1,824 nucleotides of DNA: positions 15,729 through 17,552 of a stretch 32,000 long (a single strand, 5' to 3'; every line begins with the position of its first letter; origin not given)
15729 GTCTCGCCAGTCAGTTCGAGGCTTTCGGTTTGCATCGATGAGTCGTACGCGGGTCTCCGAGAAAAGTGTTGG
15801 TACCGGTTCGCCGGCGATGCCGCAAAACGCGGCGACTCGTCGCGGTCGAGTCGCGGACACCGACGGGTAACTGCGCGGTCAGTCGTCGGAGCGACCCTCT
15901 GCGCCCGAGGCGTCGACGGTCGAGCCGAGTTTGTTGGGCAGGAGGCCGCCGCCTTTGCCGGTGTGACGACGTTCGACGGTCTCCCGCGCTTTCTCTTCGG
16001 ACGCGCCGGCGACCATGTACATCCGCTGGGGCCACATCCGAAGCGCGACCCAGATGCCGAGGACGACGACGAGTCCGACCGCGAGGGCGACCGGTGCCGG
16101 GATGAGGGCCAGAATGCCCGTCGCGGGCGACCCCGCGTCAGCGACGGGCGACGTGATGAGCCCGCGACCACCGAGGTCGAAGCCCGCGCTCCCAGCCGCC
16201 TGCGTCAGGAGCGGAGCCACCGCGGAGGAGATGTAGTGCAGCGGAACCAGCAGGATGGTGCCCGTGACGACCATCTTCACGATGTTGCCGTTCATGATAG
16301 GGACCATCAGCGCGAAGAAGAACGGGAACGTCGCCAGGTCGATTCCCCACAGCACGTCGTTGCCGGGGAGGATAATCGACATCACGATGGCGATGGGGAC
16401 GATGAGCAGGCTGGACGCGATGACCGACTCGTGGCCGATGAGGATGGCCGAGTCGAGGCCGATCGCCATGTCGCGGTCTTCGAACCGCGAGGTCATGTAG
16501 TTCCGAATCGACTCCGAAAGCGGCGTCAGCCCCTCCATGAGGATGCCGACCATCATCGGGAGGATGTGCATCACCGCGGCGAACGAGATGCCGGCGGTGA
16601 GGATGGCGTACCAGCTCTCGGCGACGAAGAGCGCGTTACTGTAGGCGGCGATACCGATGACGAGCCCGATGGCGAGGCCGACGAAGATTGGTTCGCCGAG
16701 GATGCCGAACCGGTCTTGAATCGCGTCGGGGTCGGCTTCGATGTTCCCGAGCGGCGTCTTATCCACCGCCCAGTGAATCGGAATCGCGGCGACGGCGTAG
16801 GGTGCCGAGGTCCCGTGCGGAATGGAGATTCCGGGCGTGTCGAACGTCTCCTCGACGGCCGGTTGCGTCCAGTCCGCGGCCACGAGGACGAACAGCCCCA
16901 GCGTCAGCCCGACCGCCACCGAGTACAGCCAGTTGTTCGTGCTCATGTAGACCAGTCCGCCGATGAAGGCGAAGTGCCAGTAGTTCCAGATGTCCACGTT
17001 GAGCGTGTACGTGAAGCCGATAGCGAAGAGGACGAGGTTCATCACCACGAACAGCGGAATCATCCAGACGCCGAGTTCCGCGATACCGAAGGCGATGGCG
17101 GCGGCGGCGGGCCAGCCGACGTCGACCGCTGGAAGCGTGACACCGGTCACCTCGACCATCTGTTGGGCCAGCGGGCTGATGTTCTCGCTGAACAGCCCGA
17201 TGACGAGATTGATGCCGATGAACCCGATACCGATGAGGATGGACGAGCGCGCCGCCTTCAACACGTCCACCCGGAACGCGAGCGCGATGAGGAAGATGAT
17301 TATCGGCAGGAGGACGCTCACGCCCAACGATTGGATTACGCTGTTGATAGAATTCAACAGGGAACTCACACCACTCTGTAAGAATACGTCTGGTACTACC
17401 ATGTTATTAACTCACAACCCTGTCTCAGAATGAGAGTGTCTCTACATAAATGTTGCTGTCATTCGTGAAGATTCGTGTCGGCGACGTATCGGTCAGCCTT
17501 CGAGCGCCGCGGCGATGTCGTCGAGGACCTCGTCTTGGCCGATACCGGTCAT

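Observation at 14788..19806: Galactitol-family PTS wired directly to a class-I aldolase, a TIM-like isomerase and YjbQ: a candidate uncharacterised archaeal PTS-to-triose pathway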

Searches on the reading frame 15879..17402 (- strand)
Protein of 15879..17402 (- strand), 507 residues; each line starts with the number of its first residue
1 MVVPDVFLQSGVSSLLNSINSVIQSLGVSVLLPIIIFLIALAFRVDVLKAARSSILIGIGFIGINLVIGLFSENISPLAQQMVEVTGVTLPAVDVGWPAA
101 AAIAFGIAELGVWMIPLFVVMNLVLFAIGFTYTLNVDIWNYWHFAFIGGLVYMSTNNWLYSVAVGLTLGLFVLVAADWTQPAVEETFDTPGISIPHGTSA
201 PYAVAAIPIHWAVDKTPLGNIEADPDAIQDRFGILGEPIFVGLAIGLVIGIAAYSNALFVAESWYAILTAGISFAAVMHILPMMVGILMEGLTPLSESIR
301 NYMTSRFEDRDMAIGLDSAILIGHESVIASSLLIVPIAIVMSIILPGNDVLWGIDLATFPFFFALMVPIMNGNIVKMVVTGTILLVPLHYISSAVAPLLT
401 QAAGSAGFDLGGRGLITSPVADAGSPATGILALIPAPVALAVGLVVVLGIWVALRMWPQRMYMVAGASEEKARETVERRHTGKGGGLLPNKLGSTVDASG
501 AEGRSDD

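Call 3: search_protein_families(library=pfam, proteins=[window:15879-17402:-], max_evalue=0.01)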
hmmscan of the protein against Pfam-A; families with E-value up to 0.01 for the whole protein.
window:15879-17402:- (507 aa): 1 family
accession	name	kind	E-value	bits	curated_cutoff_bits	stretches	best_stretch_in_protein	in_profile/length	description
PF03611.19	EIIC-GAT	-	7.1e-78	262.8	24.2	1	25-408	4-389/394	PTS system sugar-specific permease component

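Call 4: search_protein_families(library=ncbifam, proteins=[window:15879-17402:-], max_evalue=0.01)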
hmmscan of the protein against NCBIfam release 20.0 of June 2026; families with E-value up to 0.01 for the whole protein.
window:15879-17402:- (507 aa): 1 family
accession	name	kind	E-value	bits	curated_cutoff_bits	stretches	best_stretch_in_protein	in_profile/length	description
TIGR00827.1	EIIC-GAT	subfamily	1.7e-105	353.3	542.2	1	24-430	2-401/407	galactitol-specific PTS transporter subunit IIC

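Call 9: find_homologous_proteins(query=window:15879-17402:-, max_evalue=1e-20)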
Query window:15879-17402:- (507 aa): 3299 proteins with E <= 1e-20 among 8000 candidates; the best 120 are listed.
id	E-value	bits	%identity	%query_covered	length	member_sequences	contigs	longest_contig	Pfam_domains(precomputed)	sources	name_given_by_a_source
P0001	0.0e+0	1073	99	100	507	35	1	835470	PF03611.20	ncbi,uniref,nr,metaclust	ncbi:Galactitol permease IIC component [Haloferax massiliensis]|uniref:Galactitol permease IIC compo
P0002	3.4e-289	978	88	100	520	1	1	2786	PF03611.20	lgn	-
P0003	5.8e-285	964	87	100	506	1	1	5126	PF03611.20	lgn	-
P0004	4.1e-277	938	84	100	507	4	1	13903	PF03611.20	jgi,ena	jgi:PTS system galactitol-specific IIC component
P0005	2.7e-276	935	83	100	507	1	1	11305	PF03611.20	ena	-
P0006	3.2e-276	935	83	100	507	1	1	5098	PF03611.20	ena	-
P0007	1.0e-275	933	84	99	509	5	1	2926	PF03611.20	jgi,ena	jgi:PTS system galactitol-specific IIC component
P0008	1.2e-250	851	79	96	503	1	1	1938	PF03611.20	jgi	jgi:PTS system galactitol-specific IIC component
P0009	2.4e-236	804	74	98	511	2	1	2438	PF03611.20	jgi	-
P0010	7.5e-235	799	73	97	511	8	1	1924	PF03611.20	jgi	jgi:PTS system galactitol-specific IIC component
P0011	5.2e-227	773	71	98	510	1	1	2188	PF03611.20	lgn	-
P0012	8.0e-226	769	72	96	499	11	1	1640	PF03611.20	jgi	jgi:PTS system galactitol-specific IIC component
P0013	7.2e-225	766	70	97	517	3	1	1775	PF03611.20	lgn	-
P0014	1.1e-220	752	69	98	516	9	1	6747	PF03611.20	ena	-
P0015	1.5e-219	748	70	97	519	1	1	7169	PF03611.20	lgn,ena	-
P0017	1.5e-214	732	68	100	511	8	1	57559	PF03611.20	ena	-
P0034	1.7e-201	689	65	94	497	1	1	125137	PF03611.20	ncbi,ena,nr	ncbi:PTS galactitol enzyme II C subunit [Halobacteriales archaeon QS_1_68_17]|nr:MAG: PTS galactitol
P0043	5.0e-168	578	55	90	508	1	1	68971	PF03611.20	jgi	-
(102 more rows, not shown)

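Call 11: find_related_loci(query=window:15879-17402:-, collection=genome_contigs, flank=10000)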
Query window:15879-17402:- (507 aa) in genome_contigs; peptide patterns used: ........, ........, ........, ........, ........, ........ (x = any residue, [..] = any of these).
490 stretches matched a pattern; 448 encode a relative of the query (tblastn E <= 1e-3); the best 80 are kept; 80 distinct loci.
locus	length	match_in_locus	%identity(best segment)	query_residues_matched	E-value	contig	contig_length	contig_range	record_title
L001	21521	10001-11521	99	1-507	0e+0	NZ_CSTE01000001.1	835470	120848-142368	Haloferax massiliensis strain Arc-Hr, whole genome shotgun sequence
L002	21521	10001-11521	98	1-507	0e+0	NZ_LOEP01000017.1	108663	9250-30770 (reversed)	Haloferax sp. Q22 scaffold17, whole genome shotgun sequence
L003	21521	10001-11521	98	1-507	0e+0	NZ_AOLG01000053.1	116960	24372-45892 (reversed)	Haloferax prahovense DSM 18310 contig_53, whole genome shotgun sequence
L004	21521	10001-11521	97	1-507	0e+0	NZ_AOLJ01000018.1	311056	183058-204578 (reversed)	Haloferax gibbonsii ATCC 33959 contig_18, whole genome shotgun sequence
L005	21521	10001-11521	98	1-507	0e+0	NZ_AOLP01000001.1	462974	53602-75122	Haloferax denitrificans ATCC 35960 contig_1, whole genome shotgun sequence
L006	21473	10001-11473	74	1-493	0e+0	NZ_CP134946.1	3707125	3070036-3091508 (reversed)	Halobellus marinus strain DFY28 chromosome, complete genome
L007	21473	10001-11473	73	1-493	0e+0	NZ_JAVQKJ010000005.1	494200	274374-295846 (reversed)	Halobellus ordinarius strain ZY16 ZY16_ctg005, whole genome shotgun sequence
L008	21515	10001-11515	69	13-507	0e+0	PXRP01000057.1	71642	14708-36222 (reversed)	MAG: Halobacteriales archaeon QS_4_69_31 qs_4_scaffold_80, whole genome shotgun sequence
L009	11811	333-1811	68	13-497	0e+0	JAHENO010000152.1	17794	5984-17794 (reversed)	MAG: Haloarculaceae archaeon isolate BinSanityLC-kmean-bin_18-bin_0-refined_0 c_000002895914, whole genome shotgun seque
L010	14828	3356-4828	66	15-497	0e+0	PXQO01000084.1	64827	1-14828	MAG: Halobacteriales archaeon QH_2_65_14 qh_2_scaffold_494, whole genome shotgun sequence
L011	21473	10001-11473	65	15-497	0e+0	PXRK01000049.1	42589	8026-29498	MAG: Halobacteriales archaeon QS_4_66_20 qs_4_scaffold_330, whole genome shotgun sequence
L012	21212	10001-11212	49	2-408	1e-113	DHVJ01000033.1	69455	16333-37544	MAG TPA_asm: Anaerolineaceae bacterium UBA5211 UBA5211_contig_32586, whole genome shotgun sequence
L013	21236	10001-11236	49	5-418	6e-113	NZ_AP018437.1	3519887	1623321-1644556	Pelolinea submarina strain MO-CFX1 chromosome, complete genome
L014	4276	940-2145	49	15-418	4e-114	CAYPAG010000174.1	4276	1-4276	MAG TPA_asm: uncultured Pelolinea sp. isolate binchicken_co27_376 genome assembly, contig: NODE_36305_length_4276_cov_5.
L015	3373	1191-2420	47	5-422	2e-115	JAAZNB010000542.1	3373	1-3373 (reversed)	MAG: Chloroflexota bacterium isolate AS27yjCOA_123 82815_AS27, whole genome shotgun sequence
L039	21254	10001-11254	41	21-446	7e-98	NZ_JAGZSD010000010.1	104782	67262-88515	MAG: Anaerostipes sp. isolate L2_037_371G1_dasL2_037_371G1_maxbin2.maxbin.035 L2_037_371G1_scaffold_172, whole genome sh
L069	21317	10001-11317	40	23-469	3e-90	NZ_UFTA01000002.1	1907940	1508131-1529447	Anaerococcus octavius strain NCTC9810, whole genome shotgun sequence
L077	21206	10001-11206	39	23-431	3e-89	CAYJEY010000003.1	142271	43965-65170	MAG TPA_asm: uncultured Holdemania sp. isolate ERP123703_co1_279 genome assembly, contig: NODE_64_length_142271_cov_17.5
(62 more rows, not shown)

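Call 15: search_protein_families(library=pfam, proteins=[L001:12159-14024:-, L001:14773-16662:+, L001:14731-16620:-, L001:16556-16975:+, L001:17459-18220:-], max_evalue=0.001)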
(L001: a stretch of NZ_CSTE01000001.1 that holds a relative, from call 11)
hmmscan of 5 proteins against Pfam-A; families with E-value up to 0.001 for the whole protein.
L001:12159-14024:- (621 aa): 3 families
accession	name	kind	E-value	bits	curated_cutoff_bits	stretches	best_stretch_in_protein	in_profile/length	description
PF02896.24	PEP-utilizers_C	-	2.6e-101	339.1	22.8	1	309-595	6-291/293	PEP-utilising enzyme, PEP-binding domain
PF05524.18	PEP-utilisers_N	-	4.9e-26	91.7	24.4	1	69-189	2-121/121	PEP-utilising enzyme, N-terminal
PF00391.29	PEP-utilizers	-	2.2e-25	88.5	23.1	1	215-288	1-72/72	PEP-utilising enzyme, mobile domain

L001:14773-16662:+ (629 aa): 1 family
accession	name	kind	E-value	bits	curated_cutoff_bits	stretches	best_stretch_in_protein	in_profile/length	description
PF13683.12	rve_3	-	0.00054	20.1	26.5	1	597-623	41-67/67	Integrase core domain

L001:14731-16620:- (629 aa): 0 families

L001:16556-16975:+ (139 aa): 0 families

L001:17459-18220:- (253 aa): 0 families

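Call 17: find_encoding_contigs(protein=P0034, flank=10000, max_places=2)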
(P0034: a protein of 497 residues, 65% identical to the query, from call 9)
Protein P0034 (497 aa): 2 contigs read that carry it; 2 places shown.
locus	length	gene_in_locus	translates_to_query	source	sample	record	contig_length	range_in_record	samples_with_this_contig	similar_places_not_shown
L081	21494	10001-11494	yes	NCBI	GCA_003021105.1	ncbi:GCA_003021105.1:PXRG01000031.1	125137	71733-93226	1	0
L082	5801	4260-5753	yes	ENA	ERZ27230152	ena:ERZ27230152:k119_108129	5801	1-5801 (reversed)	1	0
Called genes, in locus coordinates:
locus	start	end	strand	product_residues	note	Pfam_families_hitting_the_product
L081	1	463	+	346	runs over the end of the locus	PF15461:BCD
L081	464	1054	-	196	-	PF00827:Ribosomal_L15e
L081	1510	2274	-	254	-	PF01047:MarR (weak), PF09339:HTH_IclR, PF25213:HVO_A0261_N (weak), PF01614:IclR_C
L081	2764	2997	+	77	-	PF25934:DUF7979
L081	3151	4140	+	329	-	PF00296:Bac_luciferase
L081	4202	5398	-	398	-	PF07690:MFS_1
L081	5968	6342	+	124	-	-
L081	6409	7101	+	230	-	PF11010:DUF2848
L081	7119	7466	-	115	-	PF12973:Cupin_7 (weak)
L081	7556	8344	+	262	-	PF00795:CN_hydrolase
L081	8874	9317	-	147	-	PF00359:PTS_EIIA_2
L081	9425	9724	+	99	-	PF02302:PTS_IIB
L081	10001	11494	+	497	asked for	PF03611:EIIC-GAT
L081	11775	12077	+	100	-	-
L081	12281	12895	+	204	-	-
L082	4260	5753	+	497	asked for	PF03611:EIIC-GAT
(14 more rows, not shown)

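Call 18: find_encoding_contigs(protein=P0017, flank=10000, max_places=2)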
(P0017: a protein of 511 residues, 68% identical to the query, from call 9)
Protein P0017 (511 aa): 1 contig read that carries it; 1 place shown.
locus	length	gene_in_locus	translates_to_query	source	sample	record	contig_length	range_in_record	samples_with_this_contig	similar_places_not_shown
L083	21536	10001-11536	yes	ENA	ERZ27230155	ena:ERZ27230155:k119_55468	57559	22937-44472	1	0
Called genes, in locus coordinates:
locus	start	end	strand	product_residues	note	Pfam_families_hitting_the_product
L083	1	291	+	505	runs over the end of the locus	PF01547:SBP_bac_1, PF13416:SBP_bac_8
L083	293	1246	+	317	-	PF00528:BPD_transp_1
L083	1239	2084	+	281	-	PF00528:BPD_transp_1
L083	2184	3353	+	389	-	PF00005:ABC_tran, PF17912:OB_MalK, PF08402:TOBE_2 (weak)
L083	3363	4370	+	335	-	PF04166:PdxA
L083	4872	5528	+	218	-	PF21811:RdfA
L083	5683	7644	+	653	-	-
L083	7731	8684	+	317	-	PF00142:Fer4_NifH (faint), PF01656:CbiA, PF09140:MipZ (weak), PF10609:ParA, PF13614:AAA_31 (weak)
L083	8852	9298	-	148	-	PF00359:PTS_EIIA_2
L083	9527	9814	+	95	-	PF02302:PTS_IIB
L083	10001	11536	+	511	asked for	PF03611:EIIC-GAT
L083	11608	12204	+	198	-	-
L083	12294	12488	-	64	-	-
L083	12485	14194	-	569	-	PF05524:PEP-utilisers_N, PF00391:PEP-utilizers, PF02896:PEP-utilizers_C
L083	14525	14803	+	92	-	PF00381:PTS-HPr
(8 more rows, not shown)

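Call 19: find_encoding_contigs(protein=P0043, flank=10000, max_places=2)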
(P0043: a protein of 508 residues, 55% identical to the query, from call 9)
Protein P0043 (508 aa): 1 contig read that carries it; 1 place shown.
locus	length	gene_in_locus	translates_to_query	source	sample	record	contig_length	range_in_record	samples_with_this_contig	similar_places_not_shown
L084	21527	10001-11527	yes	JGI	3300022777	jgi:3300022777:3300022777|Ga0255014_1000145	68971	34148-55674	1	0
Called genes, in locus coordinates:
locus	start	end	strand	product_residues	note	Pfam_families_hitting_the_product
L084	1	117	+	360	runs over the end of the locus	PF00291:PALP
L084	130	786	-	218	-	PF04307:YdjM (weak)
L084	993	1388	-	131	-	PF13728:TraF (weak), PF00085:Thioredoxin, PF13098:Thioredoxin_2, PF13899:Thioredoxin_7 (weak)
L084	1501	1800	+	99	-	PF05239:PRC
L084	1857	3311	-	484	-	PF02254:TrkA_N, PF02558:ApbA (weak), PF03435:Sacchrp_dh_NADP (weak), PF03807:F420_oxidored (weak), PF01368:DHH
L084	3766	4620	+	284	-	PF14321:DUF4382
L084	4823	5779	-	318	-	PF23921:DUF7260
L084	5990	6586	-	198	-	-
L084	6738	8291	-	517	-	PF03611:EIIC-GAT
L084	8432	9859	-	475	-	PF00171:Aldedh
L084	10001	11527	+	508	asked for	PF03611:EIIC-GAT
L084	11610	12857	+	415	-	PF07005:SBD_N, PF17042:NBD_C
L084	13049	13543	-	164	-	PF00903:Glyoxalase, PF13669:Glyoxalase_4 (weak)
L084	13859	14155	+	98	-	PF00381:PTS-HPr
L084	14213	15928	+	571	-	PF05524:PEP-utilisers_N, PF00391:PEP-utilizers, PF02896:PEP-utilizers_C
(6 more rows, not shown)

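Call 21: search_protein_families(library=pfam, proteins=[L069:5234-7120:+, L069:7129-7962:+, L069:7981-8679:+, L069:8676-9194:+, L069:11335-11754:+, L039:11352-11858:+, L039:11852-12724:+, L039:12742-13263:+, L039:13275-13964:+, L077:11845-12609:+], max_evalue=0.001)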
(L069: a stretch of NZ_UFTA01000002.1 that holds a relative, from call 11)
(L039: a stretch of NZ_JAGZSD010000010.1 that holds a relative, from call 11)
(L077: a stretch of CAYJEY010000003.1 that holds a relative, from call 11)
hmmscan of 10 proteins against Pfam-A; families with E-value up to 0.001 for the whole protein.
L069:5234-7120:+ (628 aa): 5 families
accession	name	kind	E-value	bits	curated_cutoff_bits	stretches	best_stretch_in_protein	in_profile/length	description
PF00874.25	PRD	-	7e-34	116.4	23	2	299-388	1-90/90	PRD domain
PF00359.27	PTS_EIIA_2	-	7.6e-17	62.1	27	1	493-627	5-143/144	Phosphoenolpyruvate-dependent sugar phosphotransferase system, EIIA 2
PF08279.18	HTH_11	-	3.8e-12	46.3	25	1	8-66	1-55/55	HTH domain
PF05043.19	Mga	-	1.2e-10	42.2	21.1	1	104-167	21-81/87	Mga helix-turn-helix domain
PF02302.22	PTS_IIB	-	9.2e-05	23.5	23.6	1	398-466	1-77/90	PTS system, Lactose/Cellobiose specific IIB subunit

L069:7129-7962:+ (277 aa): 1 family
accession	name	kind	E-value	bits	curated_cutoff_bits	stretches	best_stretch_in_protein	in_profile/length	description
PF01116.26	F_bP_aldolase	-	1.4e-87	294.2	25.5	1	3-274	1-274/277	Fructose-bisphosphate aldolase class-II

L069:7981-8679:+ (232 aa): 2 families
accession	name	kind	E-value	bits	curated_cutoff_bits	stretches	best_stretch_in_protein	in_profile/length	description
PF00121.24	TIM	-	8.1e-24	84.9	20.1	1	10-217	3-242/245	Triosephosphate isomerase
PF05690.20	ThiG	-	0.00019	21.3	23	1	166-224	168-224/247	Thiazole biosynthesis protein ThiG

L069:8676-9194:+ (172 aa): 1 family
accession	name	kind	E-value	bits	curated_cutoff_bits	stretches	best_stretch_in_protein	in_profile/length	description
PF01894.22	UPF0047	-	2.5e-28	99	27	1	20-166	1-114/117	Uncharacterised protein family UPF0047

L069:11335-11754:+ (139 aa): 0 families

L039:11352-11858:+ (168 aa): 0 families

L039:11852-12724:+ (290 aa): 1 family
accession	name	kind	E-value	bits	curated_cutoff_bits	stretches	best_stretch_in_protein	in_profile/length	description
PF01116.26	F_bP_aldolase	-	1.7e-90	303.7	25.5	1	3-289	1-274/277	Fructose-bisphosphate aldolase class-II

L039:12742-13263:+ (173 aa): 1 family
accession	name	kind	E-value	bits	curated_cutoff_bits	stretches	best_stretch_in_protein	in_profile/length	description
PF01894.22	UPF0047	-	2.4e-27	95.9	27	1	21-168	1-115/117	Uncharacterised protein family UPF0047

L039:13275-13964:+ (229 aa): 1 family
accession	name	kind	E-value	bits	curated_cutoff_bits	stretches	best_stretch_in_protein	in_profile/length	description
PF00121.24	TIM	-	7.7e-19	68.6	20.1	1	7-200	1-228/245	Triosephosphate isomerase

L077:11845-12609:+ (254 aa): 4 families
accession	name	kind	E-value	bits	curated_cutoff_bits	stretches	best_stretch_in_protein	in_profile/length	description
PF13561.12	adh_short_C2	-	2.8e-54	184.7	27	1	18-250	6-234/236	Enoyl-(Acyl carrier protein) reductase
PF00106.31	adh_short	-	4.5e-51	173.6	26.6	1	9-203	1-193/195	short chain dehydrogenase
PF08659.16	KR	-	5.6e-10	39.9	22.6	1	11-173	3-163/180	KR domain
PF01370.27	Epimerase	-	0.00034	20.5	20.9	1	11-155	1-124/240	NAD dependent epimerase/dehydratase family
